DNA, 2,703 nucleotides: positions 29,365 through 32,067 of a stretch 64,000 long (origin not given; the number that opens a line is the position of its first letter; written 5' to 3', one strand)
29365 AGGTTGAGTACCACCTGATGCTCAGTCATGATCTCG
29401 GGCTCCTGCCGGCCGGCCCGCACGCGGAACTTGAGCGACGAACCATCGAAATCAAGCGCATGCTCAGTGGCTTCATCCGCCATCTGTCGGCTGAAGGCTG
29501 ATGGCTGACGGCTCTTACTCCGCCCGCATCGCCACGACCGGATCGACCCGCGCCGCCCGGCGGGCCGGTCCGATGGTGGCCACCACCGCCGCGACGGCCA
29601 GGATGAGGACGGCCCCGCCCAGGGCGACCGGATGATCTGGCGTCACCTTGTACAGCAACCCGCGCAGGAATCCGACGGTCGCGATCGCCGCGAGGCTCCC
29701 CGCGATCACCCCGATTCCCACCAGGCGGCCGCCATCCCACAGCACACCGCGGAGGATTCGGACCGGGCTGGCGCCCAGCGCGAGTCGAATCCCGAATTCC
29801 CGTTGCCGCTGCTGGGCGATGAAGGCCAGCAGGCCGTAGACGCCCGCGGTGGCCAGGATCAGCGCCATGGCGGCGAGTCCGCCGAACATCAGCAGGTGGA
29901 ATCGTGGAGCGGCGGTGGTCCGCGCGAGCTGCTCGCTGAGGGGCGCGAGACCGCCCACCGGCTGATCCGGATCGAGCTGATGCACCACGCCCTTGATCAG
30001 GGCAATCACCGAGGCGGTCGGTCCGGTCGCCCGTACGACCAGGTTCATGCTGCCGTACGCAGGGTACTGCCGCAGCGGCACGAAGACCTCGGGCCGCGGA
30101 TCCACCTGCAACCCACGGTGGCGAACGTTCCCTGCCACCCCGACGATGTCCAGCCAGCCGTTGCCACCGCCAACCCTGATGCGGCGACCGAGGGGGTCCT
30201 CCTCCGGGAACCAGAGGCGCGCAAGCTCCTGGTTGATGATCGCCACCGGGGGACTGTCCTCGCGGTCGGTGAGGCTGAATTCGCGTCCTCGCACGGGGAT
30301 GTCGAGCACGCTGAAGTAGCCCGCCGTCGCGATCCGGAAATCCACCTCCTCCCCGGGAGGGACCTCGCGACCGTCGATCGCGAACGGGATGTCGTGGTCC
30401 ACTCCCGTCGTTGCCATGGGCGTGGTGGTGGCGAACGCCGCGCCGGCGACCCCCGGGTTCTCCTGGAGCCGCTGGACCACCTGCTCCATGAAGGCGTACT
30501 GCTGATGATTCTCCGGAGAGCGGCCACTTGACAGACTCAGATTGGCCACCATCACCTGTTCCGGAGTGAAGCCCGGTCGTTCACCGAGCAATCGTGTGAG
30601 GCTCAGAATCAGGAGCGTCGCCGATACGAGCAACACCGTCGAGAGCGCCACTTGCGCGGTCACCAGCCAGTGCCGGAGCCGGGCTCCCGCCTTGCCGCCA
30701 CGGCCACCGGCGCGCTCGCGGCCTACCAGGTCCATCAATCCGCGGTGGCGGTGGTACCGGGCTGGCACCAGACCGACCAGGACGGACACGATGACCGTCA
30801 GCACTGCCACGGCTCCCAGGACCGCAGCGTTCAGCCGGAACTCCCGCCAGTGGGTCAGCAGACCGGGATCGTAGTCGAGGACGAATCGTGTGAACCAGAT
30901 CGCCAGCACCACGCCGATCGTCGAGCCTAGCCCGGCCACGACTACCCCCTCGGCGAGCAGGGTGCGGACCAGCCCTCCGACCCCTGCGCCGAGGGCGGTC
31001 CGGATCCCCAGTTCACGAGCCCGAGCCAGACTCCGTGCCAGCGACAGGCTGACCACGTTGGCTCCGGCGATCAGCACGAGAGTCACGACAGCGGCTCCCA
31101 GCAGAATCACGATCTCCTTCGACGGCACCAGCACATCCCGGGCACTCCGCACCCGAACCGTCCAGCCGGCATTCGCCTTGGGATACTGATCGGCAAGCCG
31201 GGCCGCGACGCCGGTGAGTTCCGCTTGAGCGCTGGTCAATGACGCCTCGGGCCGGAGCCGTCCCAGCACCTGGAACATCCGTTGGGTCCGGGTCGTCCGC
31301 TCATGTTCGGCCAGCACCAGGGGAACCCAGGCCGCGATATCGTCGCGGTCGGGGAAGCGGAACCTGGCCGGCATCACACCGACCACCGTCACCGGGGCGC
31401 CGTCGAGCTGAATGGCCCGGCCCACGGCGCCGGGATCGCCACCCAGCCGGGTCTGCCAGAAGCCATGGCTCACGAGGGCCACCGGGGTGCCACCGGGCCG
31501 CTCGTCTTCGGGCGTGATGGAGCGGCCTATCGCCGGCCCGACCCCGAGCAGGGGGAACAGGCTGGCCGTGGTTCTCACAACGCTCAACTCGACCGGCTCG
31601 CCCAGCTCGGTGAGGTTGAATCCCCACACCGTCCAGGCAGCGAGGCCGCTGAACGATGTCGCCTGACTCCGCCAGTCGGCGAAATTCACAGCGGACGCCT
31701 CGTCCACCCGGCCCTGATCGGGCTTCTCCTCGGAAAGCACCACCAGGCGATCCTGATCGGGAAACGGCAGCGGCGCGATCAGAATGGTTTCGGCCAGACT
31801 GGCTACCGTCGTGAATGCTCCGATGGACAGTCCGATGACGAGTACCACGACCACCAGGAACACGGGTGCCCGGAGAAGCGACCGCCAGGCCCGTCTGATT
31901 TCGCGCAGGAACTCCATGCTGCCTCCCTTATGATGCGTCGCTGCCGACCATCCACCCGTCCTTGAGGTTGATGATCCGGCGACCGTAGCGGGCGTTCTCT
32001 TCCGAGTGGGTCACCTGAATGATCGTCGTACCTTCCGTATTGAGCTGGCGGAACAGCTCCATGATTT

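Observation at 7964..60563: Dispersed 7-8-nt tandem repeats organised as inverted arms at 12 loci, many inside operons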

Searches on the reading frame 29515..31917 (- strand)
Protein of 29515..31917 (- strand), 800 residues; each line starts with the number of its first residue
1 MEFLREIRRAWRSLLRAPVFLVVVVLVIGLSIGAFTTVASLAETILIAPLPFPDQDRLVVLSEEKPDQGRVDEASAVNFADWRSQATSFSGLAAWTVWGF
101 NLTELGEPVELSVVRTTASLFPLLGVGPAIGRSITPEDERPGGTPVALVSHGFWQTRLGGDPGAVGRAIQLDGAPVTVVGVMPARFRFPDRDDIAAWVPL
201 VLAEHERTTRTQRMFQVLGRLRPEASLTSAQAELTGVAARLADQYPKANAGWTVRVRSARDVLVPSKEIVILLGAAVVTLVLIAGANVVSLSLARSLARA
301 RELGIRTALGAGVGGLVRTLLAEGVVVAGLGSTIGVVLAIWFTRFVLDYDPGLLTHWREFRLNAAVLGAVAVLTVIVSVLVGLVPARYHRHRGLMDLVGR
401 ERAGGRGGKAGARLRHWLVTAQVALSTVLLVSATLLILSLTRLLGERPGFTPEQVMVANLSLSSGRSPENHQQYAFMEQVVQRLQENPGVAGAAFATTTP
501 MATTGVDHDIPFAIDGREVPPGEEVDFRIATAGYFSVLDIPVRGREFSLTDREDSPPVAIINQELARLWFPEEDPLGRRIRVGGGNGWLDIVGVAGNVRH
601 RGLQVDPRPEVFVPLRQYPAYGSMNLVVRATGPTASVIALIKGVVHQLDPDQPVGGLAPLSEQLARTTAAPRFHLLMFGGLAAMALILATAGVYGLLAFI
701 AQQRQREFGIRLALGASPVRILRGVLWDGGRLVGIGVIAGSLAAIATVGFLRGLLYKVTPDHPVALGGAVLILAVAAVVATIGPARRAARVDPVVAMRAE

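Call 14: search_protein_families(library=pfam, proteins=[window:29515-31917:-])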
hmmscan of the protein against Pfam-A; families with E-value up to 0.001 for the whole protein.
window:29515-31917:- (800 aa): 2 families
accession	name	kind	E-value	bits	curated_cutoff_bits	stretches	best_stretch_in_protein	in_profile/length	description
PF12704.14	MacB_PCD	-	9.8e-34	117.9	27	2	23-235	3-205/207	MacB-like periplasmic core domain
PF02687.27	FtsX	-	9.2e-20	71.3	25.5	2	681-792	3-119/120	FtsX-like permease C-terminal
